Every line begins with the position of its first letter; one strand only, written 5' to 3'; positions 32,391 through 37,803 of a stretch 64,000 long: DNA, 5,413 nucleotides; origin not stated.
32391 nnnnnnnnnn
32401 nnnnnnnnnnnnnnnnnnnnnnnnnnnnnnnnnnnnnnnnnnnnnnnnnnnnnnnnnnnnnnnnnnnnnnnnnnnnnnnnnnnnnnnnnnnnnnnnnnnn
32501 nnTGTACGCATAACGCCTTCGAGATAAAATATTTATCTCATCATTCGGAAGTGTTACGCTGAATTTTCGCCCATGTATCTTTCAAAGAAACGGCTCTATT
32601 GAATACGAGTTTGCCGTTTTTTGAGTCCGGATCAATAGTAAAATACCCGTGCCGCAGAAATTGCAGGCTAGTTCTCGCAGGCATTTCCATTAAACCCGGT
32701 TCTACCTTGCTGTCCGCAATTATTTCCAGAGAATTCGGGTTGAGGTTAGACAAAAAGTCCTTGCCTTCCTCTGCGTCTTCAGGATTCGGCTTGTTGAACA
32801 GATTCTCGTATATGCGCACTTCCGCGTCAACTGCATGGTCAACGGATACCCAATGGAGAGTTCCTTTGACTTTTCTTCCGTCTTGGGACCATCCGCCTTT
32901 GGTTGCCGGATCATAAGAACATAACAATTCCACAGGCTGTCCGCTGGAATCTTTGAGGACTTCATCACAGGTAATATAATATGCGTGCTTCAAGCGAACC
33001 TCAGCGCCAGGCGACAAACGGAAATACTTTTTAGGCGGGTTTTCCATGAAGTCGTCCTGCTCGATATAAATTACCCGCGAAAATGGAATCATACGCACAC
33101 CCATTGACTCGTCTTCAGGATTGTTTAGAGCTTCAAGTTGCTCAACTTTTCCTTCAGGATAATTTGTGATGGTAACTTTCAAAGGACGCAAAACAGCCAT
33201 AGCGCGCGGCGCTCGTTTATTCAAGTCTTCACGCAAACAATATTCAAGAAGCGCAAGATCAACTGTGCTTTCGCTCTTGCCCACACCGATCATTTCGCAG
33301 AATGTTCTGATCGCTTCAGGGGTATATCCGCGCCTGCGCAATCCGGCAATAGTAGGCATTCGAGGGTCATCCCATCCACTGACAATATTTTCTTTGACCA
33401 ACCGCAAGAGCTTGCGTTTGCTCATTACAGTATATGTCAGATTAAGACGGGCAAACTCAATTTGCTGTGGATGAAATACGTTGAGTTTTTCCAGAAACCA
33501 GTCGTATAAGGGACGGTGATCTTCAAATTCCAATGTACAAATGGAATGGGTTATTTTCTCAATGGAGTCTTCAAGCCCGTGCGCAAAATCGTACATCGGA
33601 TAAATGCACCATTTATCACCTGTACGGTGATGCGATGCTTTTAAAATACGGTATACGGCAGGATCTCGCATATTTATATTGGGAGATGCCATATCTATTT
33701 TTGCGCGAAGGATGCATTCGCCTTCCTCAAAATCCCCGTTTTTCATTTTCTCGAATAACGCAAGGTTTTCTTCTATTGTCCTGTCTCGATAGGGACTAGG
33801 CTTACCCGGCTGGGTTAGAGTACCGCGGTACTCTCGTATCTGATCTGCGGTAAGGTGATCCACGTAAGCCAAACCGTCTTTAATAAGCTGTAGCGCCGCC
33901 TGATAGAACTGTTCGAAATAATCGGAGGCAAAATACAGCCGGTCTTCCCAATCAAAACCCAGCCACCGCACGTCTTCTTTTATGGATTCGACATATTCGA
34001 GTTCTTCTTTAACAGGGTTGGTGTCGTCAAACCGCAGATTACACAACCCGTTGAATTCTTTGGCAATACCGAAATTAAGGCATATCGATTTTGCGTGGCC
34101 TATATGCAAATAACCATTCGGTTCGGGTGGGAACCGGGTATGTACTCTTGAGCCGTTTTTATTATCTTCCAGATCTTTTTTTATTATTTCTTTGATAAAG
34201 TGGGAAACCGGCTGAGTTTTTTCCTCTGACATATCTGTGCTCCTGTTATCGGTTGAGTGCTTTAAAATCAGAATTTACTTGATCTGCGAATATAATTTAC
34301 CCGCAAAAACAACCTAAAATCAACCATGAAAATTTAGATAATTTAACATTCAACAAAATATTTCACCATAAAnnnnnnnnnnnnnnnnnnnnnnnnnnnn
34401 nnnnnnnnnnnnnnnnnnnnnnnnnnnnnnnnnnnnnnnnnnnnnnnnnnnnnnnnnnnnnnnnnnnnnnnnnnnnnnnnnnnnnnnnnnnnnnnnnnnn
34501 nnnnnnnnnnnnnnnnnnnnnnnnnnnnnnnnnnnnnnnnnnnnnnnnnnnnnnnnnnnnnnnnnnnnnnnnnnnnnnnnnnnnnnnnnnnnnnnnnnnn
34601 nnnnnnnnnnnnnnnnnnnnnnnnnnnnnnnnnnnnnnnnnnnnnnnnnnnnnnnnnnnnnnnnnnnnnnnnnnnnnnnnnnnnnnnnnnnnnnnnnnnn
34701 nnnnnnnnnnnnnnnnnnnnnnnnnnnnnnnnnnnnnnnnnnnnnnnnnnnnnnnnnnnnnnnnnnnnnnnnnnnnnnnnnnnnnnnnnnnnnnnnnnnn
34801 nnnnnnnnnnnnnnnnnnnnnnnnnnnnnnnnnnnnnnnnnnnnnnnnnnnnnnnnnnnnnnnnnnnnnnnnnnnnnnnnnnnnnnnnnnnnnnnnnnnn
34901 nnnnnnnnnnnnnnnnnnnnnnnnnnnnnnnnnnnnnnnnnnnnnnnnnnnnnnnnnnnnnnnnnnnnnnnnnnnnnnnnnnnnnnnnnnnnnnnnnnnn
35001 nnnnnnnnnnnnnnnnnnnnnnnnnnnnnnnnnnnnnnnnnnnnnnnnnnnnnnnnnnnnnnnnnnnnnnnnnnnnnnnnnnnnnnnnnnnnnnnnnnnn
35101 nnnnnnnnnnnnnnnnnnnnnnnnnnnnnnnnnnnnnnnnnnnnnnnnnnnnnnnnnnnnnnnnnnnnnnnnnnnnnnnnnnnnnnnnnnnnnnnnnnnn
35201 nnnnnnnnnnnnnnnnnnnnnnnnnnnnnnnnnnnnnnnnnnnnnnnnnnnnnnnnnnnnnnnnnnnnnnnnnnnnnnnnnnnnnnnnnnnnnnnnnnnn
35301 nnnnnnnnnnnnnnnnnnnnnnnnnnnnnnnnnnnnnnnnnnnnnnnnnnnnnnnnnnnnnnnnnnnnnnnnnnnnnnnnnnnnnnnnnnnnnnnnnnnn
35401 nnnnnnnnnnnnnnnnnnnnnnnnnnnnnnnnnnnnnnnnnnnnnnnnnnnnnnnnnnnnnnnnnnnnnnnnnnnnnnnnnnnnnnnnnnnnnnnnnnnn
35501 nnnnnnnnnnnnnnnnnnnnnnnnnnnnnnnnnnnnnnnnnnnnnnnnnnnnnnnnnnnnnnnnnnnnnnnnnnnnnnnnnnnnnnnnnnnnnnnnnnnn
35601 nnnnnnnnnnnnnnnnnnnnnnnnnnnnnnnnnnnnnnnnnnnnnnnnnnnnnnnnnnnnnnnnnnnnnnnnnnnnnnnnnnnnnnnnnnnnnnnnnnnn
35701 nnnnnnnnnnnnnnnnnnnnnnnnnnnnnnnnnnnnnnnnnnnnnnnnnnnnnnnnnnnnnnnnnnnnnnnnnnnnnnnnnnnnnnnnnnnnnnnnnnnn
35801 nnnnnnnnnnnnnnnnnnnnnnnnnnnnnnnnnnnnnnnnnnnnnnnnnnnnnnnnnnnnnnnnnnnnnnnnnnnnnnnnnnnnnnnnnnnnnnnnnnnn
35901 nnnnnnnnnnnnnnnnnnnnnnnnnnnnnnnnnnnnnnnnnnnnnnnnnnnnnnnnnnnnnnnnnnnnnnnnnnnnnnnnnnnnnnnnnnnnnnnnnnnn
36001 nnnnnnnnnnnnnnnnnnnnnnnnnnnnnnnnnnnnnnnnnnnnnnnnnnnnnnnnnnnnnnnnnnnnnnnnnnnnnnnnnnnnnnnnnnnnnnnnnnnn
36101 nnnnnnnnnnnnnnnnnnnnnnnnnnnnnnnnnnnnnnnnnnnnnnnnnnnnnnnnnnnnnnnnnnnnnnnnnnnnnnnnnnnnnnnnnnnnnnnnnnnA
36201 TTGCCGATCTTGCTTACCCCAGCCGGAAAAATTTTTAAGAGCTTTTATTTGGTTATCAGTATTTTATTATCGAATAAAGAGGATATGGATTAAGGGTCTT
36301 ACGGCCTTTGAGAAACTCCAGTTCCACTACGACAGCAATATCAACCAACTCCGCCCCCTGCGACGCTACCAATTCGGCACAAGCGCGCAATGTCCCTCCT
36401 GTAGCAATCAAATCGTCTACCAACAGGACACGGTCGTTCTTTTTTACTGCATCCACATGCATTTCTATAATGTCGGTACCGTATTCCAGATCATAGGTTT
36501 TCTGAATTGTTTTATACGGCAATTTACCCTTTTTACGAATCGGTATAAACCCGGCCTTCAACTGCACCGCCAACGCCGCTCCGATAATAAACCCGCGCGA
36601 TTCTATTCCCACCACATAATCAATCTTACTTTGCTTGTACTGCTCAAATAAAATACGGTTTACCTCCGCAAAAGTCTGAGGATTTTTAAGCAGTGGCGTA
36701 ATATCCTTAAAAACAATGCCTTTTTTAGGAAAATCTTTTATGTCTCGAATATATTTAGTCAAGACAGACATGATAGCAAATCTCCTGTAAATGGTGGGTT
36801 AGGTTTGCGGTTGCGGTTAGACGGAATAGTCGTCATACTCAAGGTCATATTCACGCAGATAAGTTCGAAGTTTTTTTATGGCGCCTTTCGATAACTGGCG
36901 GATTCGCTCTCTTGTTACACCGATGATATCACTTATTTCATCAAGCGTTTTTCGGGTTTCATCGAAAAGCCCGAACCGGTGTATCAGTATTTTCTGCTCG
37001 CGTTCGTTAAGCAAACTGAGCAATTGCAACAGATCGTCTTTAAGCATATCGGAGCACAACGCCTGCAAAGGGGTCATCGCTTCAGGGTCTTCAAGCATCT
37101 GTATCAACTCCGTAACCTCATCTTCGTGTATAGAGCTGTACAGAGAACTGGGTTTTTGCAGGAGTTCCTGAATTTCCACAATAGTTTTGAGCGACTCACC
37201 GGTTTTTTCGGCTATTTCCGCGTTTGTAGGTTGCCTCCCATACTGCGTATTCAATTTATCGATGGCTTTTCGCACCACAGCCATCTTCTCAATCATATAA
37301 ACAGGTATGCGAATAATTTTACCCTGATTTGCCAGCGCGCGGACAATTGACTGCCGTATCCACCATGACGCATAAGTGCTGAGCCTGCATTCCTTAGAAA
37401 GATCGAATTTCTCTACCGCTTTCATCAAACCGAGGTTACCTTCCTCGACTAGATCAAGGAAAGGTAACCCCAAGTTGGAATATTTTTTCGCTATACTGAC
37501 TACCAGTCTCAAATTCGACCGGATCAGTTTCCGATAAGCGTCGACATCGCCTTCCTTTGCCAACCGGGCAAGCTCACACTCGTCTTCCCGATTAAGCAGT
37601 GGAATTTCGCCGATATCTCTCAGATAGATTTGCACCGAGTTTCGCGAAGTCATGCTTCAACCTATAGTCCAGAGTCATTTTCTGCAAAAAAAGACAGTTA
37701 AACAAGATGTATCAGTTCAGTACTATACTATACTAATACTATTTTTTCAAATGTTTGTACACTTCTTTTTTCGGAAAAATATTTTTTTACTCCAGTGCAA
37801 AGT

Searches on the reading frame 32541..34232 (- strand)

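Call 42: search_protein_families(library=pfam, proteins=[window:32541-34232:-], max_evalue=0.000001)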
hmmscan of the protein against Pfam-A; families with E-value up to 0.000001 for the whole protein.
window:32541-34232:- (563 aa): 3 families
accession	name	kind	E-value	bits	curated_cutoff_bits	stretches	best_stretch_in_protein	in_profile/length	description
PF00749.27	tRNA-synt_1c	-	2e-113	378.9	23.4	1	30-338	2-313/314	tRNA synthetases class I (E and Q), catalytic domain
PF03950.23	tRNA-synt_1c_C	-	3.3e-30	104.6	23.9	1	341-441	1-91/91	tRNA synthetases class I (E and Q), anti-codon binding domain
PF20974.2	tRNA-synt_1c_C2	-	3.3e-19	69.8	23.9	1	458-534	1-69/69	tRNA synthetases class I (E and Q), anti-codon binding domain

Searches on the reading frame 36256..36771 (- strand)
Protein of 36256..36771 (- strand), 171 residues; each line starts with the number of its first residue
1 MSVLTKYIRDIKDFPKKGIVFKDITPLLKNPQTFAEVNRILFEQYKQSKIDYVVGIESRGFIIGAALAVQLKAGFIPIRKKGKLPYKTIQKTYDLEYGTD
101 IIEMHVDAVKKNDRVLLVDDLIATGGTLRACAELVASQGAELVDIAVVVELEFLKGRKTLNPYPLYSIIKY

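Call 42: search_protein_families(library=pfam, proteins=[window:36256-36771:-], max_evalue=0.000001)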
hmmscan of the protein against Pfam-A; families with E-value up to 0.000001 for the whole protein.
window:36256-36771:- (171 aa): 1 family
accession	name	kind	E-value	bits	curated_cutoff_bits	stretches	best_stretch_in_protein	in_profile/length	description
PF00156.33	Pribosyltran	-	5.4e-20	71.8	26.3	1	27-160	5-131/158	Phosphoribosyl transferase domain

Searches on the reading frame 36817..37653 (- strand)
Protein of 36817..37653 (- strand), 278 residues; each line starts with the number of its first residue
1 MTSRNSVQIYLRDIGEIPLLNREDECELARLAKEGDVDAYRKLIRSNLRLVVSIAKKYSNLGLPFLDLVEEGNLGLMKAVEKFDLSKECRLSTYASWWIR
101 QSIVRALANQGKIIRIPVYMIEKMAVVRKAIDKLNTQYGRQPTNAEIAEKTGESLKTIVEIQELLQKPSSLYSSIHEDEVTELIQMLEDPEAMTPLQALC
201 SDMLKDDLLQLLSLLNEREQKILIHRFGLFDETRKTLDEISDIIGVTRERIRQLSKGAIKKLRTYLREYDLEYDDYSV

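Call 42: search_protein_families(library=pfam, proteins=[window:36817-37653:-], max_evalue=0.000001)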
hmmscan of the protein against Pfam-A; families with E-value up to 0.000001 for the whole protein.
window:36817-37653:- (278 aa): 4 families
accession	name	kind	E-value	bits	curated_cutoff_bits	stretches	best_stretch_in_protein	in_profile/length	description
PF04542.20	Sigma70_r2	-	1.4e-19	70.1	24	1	43-111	1-69/71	Sigma-70 region 2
PF04545.22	Sigma70_r4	-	1.4e-13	50.5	24.1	1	212-263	2-49/50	Sigma-70, region 4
PF04539.22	Sigma70_r3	-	3.1e-13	50.1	25.3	1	122-197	1-76/78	Sigma-70 region 3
PF00140.25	Sigma70_r1_2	-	7e-12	45.6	22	1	6-36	2-32/34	Sigma-70 factor, region 1.2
